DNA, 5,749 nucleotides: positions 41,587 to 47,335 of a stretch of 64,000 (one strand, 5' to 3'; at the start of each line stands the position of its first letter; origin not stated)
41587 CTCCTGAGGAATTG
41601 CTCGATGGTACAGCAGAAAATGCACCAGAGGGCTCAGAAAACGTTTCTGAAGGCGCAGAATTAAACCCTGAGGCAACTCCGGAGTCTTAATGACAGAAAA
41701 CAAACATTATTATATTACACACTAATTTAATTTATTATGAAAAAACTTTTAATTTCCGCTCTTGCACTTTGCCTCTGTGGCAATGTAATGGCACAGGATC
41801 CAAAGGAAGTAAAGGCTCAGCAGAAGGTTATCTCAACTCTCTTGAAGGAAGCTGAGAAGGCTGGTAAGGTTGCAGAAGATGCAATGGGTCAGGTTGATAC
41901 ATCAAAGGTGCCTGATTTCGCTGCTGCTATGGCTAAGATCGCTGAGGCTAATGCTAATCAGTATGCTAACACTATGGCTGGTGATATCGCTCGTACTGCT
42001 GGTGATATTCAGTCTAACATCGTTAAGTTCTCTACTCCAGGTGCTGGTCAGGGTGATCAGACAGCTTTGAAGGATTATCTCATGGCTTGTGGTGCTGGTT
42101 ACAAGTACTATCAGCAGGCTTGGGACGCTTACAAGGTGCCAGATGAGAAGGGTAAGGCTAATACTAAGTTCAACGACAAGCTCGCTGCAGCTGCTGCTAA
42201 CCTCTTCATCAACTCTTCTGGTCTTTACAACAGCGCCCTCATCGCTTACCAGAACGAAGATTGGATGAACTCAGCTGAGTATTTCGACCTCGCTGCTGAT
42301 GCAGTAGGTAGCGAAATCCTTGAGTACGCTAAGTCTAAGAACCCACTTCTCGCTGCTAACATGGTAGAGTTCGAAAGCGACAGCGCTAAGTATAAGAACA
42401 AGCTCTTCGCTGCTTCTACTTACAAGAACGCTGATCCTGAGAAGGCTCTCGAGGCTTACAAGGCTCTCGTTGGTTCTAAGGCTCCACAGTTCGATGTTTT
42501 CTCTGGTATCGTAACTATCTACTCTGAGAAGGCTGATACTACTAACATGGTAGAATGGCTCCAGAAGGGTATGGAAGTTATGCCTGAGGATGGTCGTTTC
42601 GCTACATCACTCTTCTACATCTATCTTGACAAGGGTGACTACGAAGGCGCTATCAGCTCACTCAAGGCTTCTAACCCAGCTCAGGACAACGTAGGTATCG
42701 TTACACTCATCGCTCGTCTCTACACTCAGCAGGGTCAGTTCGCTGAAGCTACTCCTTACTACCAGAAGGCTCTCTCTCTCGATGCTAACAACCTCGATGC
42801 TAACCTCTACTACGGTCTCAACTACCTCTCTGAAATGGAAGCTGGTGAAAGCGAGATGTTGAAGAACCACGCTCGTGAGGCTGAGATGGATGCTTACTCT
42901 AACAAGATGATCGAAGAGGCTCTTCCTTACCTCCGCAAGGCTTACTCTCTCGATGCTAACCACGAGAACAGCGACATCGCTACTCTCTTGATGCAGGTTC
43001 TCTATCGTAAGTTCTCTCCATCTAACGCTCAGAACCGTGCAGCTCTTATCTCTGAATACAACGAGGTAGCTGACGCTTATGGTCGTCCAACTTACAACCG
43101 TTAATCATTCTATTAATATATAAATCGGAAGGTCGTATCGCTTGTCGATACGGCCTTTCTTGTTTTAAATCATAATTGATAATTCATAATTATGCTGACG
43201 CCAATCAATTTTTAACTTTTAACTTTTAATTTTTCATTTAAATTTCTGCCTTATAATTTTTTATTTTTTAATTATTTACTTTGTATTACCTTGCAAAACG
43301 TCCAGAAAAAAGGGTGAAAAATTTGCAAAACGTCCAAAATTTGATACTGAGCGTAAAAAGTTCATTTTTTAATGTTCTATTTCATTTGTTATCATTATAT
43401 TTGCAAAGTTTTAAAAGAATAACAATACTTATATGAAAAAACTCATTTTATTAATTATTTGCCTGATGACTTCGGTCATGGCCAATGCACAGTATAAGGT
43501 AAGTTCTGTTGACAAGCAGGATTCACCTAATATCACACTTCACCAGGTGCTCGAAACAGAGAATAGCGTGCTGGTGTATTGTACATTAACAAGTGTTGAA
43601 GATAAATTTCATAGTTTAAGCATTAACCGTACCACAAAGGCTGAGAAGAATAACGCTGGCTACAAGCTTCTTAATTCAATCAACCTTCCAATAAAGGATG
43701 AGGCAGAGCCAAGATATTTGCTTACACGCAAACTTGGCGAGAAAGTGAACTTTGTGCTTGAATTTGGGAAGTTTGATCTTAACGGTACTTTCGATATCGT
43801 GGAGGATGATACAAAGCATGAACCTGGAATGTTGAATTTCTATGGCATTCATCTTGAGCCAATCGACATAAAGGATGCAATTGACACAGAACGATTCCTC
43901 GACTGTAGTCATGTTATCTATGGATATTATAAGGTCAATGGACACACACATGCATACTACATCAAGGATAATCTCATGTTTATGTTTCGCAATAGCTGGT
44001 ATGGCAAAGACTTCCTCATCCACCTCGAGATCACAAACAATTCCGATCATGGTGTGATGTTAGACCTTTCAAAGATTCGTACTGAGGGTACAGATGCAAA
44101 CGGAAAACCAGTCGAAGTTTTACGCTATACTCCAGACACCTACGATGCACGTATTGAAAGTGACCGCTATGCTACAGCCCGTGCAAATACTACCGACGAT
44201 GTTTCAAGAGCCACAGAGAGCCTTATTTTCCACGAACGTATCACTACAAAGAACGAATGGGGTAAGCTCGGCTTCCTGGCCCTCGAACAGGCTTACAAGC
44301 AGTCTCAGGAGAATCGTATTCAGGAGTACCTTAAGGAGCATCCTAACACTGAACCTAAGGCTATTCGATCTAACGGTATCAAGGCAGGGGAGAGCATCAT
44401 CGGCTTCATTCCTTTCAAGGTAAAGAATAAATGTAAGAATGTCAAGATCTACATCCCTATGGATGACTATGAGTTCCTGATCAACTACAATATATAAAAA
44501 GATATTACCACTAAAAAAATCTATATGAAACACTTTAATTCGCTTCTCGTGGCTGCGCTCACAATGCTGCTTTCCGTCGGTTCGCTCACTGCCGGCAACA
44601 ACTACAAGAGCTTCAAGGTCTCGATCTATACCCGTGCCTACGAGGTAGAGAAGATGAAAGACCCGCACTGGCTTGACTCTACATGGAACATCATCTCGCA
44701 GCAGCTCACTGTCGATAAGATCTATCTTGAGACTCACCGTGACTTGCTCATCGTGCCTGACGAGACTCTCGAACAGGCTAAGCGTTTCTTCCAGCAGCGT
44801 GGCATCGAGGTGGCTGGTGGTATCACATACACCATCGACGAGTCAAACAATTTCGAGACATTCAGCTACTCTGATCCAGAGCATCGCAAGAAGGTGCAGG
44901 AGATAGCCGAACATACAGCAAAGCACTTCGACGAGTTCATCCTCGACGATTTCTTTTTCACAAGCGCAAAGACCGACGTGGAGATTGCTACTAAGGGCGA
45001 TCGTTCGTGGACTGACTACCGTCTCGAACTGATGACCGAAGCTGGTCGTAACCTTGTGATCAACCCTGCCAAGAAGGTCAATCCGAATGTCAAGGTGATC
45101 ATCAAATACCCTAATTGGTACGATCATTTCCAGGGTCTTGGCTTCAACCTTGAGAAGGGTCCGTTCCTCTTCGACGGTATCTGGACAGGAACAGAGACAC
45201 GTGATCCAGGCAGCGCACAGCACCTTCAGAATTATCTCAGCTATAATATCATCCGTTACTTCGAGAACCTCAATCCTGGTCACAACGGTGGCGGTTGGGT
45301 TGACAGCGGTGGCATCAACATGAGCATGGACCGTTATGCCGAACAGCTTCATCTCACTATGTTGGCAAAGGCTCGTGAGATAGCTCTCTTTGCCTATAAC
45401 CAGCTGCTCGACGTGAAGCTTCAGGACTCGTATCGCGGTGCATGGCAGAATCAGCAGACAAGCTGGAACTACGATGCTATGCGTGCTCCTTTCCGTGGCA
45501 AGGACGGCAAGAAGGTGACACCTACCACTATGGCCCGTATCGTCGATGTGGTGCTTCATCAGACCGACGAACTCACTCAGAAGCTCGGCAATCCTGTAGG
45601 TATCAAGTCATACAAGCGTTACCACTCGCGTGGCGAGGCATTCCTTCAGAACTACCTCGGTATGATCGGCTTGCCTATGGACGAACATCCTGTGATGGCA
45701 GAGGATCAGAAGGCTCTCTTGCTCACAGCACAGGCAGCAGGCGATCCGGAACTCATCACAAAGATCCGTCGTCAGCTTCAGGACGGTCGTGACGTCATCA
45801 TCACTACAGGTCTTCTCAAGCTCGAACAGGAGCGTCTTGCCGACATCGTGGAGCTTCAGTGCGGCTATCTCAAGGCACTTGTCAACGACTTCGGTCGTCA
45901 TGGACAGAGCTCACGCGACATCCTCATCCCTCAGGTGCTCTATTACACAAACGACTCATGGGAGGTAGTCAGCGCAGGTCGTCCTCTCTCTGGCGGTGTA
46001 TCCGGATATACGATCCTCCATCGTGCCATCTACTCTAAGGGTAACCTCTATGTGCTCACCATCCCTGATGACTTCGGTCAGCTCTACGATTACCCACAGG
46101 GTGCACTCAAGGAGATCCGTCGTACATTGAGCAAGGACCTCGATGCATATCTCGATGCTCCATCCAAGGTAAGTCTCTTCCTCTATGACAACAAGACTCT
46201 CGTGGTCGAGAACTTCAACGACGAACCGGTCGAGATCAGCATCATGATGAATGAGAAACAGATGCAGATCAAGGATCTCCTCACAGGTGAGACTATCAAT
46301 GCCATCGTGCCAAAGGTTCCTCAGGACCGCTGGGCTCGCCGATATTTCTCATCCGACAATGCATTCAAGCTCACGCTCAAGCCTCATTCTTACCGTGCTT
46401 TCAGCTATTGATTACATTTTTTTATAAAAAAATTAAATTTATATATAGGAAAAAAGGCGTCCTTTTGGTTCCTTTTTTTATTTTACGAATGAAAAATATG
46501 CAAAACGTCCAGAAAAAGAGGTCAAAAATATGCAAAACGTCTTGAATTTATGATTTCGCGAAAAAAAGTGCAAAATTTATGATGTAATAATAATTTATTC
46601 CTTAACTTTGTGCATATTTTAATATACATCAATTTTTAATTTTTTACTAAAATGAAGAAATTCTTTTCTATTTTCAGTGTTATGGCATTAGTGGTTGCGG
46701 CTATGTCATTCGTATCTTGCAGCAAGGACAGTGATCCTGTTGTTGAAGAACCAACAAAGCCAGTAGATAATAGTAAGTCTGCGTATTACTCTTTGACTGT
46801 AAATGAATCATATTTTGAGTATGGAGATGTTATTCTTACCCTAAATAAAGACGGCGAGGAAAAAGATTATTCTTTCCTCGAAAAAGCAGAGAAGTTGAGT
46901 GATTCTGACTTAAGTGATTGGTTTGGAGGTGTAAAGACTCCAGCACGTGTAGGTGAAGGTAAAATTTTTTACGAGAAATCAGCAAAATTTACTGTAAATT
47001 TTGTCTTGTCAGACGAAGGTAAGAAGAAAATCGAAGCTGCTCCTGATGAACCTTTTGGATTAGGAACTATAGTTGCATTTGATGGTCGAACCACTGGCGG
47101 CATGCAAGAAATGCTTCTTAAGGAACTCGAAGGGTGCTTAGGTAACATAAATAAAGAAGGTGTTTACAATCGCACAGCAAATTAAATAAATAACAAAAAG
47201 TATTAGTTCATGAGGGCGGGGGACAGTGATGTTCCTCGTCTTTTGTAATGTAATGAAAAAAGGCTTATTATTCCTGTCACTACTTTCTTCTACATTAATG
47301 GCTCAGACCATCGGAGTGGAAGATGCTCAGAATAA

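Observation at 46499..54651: Repeated cassette of small lipoprotein, (5'-nucleotidase lipoprotein) and C10 streptopain-like protease with a T9SS tail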

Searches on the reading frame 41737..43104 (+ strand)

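Call 29: search_protein_families(library=pfam, proteins=[window:41737-43104:+], max_evalue=0.001)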
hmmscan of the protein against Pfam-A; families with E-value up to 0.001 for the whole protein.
window:41737-43104:+ (455 aa): 11 families
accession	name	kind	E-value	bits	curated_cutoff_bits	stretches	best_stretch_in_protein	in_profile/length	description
PF13181.12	TPR_8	-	4.4e-12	45.6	25.7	1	324-352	6-34/34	Tetratricopeptide repeat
PF07719.23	TPR_2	-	1.9e-08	34.2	27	1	325-352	7-34/34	Tetratricopeptide repeat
PF14559.12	TPR_19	-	3.2e-08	34.2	25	0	330-360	2-32/68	Tetratricopeptide repeat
PF13176.12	TPR_7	-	1.5e-07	31.3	27.9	1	324-353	4-33/36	Tetratricopeptide repeat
PF13428.12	TPR_14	-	2e-07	31.4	23.5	0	324-360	6-42/44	Tetratricopeptide repeat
PF00515.34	TPR_1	-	1.6e-05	24.9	27.8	1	325-352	7-34/34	Tetratricopeptide repeat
PF12895.13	ANAPC3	-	1.9e-05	25.3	27.2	0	274-342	11-79/82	Anaphase-promoting complex, cyclosome, subunit 3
PF13374.12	TPR_10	-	2.9e-05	24.4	27.5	0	325-347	8-30/42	Tetratricopeptide repeat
PF13432.12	TPR_16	-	0.00027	21.8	32.7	0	325-361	3-39/65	Tetratricopeptide repeat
PF13424.12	TPR_12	-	0.00027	21.5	30.1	0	325-353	9-37/77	Tetratricopeptide repeat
PF13414.12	TPR_11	-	0.0004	20.5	26.8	0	327-361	2-36/42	TPR repeat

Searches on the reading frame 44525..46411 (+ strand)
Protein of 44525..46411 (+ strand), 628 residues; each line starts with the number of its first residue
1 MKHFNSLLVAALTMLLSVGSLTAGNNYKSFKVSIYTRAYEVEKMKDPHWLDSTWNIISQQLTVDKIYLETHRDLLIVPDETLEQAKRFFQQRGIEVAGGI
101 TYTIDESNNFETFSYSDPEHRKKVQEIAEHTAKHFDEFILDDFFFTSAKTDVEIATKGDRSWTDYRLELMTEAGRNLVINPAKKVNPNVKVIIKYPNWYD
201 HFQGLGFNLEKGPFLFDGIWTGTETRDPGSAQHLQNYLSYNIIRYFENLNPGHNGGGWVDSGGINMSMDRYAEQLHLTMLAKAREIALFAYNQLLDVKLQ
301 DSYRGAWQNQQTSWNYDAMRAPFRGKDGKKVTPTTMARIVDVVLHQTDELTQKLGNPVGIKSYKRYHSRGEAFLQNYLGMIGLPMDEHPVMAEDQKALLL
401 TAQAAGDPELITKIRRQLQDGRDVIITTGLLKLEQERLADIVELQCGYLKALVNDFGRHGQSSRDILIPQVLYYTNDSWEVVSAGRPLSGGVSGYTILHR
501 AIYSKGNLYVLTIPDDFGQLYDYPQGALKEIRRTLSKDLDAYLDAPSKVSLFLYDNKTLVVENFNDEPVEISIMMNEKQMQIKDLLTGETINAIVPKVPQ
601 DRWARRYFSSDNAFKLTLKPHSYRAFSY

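Call 8: search_protein_families(library=pfam, proteins=[window:44525-46411:+], max_evalue=0.01)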
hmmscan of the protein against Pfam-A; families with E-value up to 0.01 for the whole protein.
window:44525-46411:+ (628 aa): 1 family
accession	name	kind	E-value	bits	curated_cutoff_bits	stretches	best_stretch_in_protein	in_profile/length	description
PF18604.6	PreAtp-grasp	-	0.0057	17.6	27.5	0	370-438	21-88/94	Pre ATP-grasp domain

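Call 16: search_protein_families(library=ncbifam, proteins=[window:44525-46411:+], max_evalue=0.1)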
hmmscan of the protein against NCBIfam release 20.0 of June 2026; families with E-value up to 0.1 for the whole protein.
window:44525-46411:+ (628 aa): 0 families

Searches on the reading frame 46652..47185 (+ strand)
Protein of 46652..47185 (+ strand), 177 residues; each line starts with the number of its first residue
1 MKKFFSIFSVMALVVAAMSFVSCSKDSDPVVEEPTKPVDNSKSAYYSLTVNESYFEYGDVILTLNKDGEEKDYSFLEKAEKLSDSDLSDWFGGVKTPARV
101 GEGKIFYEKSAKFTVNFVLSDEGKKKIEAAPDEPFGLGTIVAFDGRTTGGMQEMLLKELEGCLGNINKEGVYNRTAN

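Call 8: search_protein_families(library=pfam, proteins=[window:46652-47185:+], max_evalue=0.01)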
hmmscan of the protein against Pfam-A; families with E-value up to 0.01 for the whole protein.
window:46652-47185:+ (177 aa): 0 families

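Call 16: search_protein_families(library=ncbifam, proteins=[window:46652-47185:+], max_evalue=0.1)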
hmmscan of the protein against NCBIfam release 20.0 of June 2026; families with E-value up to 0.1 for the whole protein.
window:46652-47185:+ (177 aa): 7 families
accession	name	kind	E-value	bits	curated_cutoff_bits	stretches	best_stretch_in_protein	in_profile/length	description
NF038041.1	fim_Mfa1_fam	subfamily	0.00038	19.8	130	1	4-51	2-45/495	Mfa1 family fimbria major subunit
NF053691.1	BamM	equivalog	0.02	13.9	315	1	1-38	1-36/376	BamM family beta-barrel-assembly machinery protein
TIGR04547.1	Mollicu_LP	subfamily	0.053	11.9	65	1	1-33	1-30/807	MOLPALP family lipoprotein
NF045938.1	MAG3960_fam_LP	equivalog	0.055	12.3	100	1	1-67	1-77/496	MAG3960 family lipoprotein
NF000085.1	Fos_BSH_Saur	exception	0.063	13.6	260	0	53-96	38-85/139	FosB1/FosB3 family fosfomycin resistance bacillithiol transferase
NF053526.1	Myco_lipo_LppK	equivalog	0.089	12.8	125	0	6-44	6-44/167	lipoprotein LppK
NF053772.1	BSAP5b_fam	equivalog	0.095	12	380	0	1-82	1-74/418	BSAP5b family pore-forming toxin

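Call 19: find_encoding_contigs(protein=window:46652-47185:+, flank=10000, max_places=6)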
Protein window:46652-47185:+ (177 aa): no gene with exactly this product is on record in the collection.
